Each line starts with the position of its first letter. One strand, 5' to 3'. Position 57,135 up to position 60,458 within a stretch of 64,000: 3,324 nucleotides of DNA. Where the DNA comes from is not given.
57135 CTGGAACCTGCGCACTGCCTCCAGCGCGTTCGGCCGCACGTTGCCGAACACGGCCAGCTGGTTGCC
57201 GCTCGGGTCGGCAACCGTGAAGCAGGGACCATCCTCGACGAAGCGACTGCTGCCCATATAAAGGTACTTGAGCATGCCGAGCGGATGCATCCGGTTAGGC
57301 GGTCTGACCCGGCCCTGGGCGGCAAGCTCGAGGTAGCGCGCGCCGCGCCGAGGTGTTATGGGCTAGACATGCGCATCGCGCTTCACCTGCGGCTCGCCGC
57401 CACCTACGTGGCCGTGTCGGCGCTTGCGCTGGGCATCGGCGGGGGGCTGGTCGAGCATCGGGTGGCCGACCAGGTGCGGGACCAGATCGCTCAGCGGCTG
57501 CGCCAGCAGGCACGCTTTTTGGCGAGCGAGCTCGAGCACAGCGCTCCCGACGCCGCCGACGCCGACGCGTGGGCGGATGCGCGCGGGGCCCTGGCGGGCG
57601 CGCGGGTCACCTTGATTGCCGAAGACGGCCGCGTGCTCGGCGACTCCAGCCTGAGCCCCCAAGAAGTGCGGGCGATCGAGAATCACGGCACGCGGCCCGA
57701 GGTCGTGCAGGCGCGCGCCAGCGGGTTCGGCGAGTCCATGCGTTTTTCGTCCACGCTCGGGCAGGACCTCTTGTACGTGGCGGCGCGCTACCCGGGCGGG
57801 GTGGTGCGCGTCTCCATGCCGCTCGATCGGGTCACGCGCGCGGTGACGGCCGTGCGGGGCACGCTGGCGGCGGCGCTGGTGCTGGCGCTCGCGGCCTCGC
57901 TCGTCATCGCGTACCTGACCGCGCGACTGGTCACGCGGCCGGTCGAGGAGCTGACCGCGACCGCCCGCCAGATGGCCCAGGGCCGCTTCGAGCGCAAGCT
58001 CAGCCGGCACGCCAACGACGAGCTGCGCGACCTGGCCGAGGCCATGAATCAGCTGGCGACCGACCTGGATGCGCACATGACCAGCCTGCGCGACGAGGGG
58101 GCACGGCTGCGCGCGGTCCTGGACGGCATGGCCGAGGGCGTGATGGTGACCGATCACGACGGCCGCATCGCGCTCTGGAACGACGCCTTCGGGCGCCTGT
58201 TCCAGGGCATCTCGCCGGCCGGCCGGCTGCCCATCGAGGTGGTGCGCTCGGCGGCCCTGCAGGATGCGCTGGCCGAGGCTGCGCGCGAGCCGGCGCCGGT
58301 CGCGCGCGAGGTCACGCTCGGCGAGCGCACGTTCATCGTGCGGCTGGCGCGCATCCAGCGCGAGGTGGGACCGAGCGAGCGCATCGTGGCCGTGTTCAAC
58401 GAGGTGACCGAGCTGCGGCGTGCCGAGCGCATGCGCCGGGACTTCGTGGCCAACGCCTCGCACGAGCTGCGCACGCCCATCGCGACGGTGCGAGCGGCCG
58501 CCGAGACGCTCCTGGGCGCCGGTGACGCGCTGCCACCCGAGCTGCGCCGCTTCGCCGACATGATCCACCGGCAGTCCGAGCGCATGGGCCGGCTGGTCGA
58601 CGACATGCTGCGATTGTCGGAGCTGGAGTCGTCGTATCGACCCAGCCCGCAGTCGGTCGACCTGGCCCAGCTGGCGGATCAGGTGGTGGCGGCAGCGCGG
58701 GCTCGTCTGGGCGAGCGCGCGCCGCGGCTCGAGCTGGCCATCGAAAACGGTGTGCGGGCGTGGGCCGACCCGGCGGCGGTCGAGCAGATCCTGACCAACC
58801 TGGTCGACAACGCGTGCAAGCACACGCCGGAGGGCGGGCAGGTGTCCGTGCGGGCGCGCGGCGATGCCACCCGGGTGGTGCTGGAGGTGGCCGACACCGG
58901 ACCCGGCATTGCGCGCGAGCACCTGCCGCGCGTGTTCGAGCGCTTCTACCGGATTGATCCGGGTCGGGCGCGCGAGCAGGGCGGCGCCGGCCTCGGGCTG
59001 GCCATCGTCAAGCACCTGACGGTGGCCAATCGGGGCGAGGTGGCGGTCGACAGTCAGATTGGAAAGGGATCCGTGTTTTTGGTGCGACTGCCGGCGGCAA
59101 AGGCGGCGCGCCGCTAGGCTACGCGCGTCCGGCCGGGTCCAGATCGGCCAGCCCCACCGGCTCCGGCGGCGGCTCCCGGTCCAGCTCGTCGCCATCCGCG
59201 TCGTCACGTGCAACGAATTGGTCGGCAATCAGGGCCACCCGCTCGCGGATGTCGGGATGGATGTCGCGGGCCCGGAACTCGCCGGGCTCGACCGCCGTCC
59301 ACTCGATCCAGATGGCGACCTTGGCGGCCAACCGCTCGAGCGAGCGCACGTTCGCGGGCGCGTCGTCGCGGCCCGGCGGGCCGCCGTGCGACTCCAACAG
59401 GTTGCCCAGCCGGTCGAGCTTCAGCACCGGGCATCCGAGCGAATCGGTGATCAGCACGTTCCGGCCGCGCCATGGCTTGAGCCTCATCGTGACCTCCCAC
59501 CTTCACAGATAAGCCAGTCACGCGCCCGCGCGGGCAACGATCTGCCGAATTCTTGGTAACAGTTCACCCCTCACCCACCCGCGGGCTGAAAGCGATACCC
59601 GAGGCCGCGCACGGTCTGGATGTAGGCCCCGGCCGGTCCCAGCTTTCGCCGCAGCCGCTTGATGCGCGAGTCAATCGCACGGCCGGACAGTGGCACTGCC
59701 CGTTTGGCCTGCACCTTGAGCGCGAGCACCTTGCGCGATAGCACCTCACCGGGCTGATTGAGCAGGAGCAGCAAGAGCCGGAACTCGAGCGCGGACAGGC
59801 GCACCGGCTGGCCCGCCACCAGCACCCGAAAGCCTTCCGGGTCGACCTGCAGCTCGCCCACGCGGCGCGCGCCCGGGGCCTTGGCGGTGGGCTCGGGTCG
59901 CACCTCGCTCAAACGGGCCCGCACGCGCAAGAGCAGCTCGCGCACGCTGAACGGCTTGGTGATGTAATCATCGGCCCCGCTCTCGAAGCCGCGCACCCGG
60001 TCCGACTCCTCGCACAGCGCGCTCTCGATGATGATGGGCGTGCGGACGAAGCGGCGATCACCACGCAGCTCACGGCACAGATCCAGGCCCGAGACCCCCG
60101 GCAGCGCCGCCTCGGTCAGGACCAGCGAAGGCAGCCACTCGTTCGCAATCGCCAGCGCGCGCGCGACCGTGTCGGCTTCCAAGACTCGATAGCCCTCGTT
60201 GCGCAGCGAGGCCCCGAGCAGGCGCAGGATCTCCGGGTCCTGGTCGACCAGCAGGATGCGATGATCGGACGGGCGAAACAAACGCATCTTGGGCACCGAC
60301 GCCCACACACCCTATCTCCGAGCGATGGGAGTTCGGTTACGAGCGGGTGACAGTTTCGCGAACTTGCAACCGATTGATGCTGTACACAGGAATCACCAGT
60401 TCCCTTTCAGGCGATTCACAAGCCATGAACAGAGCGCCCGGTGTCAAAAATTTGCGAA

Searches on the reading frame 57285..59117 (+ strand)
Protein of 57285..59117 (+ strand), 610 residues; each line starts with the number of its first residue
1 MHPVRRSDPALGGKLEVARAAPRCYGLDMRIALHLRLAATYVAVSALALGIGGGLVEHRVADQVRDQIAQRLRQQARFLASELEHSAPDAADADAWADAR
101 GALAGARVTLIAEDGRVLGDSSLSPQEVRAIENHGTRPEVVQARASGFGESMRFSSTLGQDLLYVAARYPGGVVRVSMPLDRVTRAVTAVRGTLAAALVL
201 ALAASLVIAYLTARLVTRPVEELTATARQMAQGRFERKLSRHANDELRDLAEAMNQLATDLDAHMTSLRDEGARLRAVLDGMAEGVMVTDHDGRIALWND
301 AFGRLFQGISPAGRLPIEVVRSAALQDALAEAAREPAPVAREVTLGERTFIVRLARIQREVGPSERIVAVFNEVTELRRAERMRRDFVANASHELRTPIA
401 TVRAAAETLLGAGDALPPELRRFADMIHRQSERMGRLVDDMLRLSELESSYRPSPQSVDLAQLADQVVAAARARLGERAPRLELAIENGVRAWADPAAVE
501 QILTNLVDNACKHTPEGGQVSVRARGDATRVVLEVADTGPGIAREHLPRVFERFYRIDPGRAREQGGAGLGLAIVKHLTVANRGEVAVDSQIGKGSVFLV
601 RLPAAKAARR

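Call 36: search_protein_families(library=pfam, proteins=[window:57285-59117:+], max_evalue=0.001)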
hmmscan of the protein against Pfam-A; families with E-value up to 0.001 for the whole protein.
window:57285-59117:+ (610 aa): 10 families
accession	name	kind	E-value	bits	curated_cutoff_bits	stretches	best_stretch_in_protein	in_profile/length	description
PF02518.31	HATPase_c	-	1.5e-28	99.9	26.4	1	495-605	2-110/111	Histidine kinase-, DNA gyrase B-, and HSP90-like ATPase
PF00512.31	HisKA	-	2.6e-19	69.4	26.9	1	383-449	1-65/66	His Kinase A (phospho-acceptor) domain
PF00672.30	HAMP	-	1.1e-10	42.1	25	1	211-261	1-51/53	HAMP domain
PF13581.12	HATPase_c_2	-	1.2e-07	32.2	27.4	1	498-579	35-109/127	Histidine kinase-like ATPase domain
PF00989.32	PAS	-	8.8e-07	29.4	22.6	1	274-307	2-35/113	PAS fold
PF13188.13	PAS_8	-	9.4e-07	29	21.8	1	273-310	1-37/65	PAS domain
PF16736.11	sCache_like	-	3.8e-05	24.4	27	1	66-164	5-97/117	Single Cache-like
PF08448.16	PAS_4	-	6.2e-05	23.6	23.1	1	280-379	2-110/110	PAS fold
PF12860.13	PAS_7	-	8.9e-05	23.1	27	1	279-381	1-114/115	PAS fold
PF17765.7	MLTR_LBD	-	0.00078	20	26.3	1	274-343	4-74/168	MmyB-like transcription regulator ligand binding domain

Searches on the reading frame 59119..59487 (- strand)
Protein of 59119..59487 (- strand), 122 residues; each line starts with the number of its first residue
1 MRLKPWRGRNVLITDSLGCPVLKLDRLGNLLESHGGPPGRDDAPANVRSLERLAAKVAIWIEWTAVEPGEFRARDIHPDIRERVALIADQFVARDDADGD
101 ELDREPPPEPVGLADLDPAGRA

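Call 28: find_encoding_contigs(protein=window:59119-59487:-, flank=10000, max_places=3)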
Protein window:59119-59487:- (122 aa): 6 contigs read that carry it; 3 places shown.
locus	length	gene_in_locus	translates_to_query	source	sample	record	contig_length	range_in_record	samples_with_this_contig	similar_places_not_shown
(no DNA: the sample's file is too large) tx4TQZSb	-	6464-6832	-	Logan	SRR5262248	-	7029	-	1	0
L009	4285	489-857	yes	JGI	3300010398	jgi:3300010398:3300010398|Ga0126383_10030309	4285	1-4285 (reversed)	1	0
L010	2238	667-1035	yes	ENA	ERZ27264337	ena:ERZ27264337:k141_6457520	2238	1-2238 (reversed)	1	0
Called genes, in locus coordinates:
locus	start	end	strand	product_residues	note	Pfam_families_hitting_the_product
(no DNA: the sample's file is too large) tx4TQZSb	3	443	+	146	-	?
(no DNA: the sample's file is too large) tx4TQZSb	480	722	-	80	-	-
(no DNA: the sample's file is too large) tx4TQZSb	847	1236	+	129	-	-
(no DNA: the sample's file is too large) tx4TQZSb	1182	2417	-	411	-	PF13506:Glyco_transf_21, PF13641:Glyco_tranf_2_3, PF13632:Glyco_trans_2_3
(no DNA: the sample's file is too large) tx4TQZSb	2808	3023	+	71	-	-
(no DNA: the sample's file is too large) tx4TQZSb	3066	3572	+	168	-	PF00300:His_Phos_1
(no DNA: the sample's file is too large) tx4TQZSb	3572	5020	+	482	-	PF05235:CHAD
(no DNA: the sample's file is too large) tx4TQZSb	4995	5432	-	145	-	PF00293:NUDIX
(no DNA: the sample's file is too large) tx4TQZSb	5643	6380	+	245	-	PF00072:Response_reg, PF00486:Trans_reg_C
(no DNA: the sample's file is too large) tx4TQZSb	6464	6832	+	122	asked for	-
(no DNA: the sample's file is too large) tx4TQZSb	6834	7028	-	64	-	?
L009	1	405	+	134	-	?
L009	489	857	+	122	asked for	-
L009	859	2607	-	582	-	PF00672:HAMP, PF00989:PAS (weak), PF13188:PAS_8 (weak), PF00512:HisKA, PF13581:HATPase_c_2, PF02518:HATPase_c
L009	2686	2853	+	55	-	-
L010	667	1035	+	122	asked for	-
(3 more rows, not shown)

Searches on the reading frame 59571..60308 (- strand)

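Call 36: search_protein_families(library=pfam, proteins=[window:59571-60308:-], max_evalue=0.001)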
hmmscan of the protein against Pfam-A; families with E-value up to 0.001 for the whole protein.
window:59571-60308:- (245 aa): 2 families
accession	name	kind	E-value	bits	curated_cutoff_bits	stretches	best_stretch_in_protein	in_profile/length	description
PF00072.30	Response_reg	-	3.5e-22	79.1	30.2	1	18-129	1-110/111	Response regulator receiver domain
PF00486.34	Trans_reg_C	-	1.3e-18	67.3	26.2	1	166-240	1-77/77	Transcriptional regulatory protein, C terminal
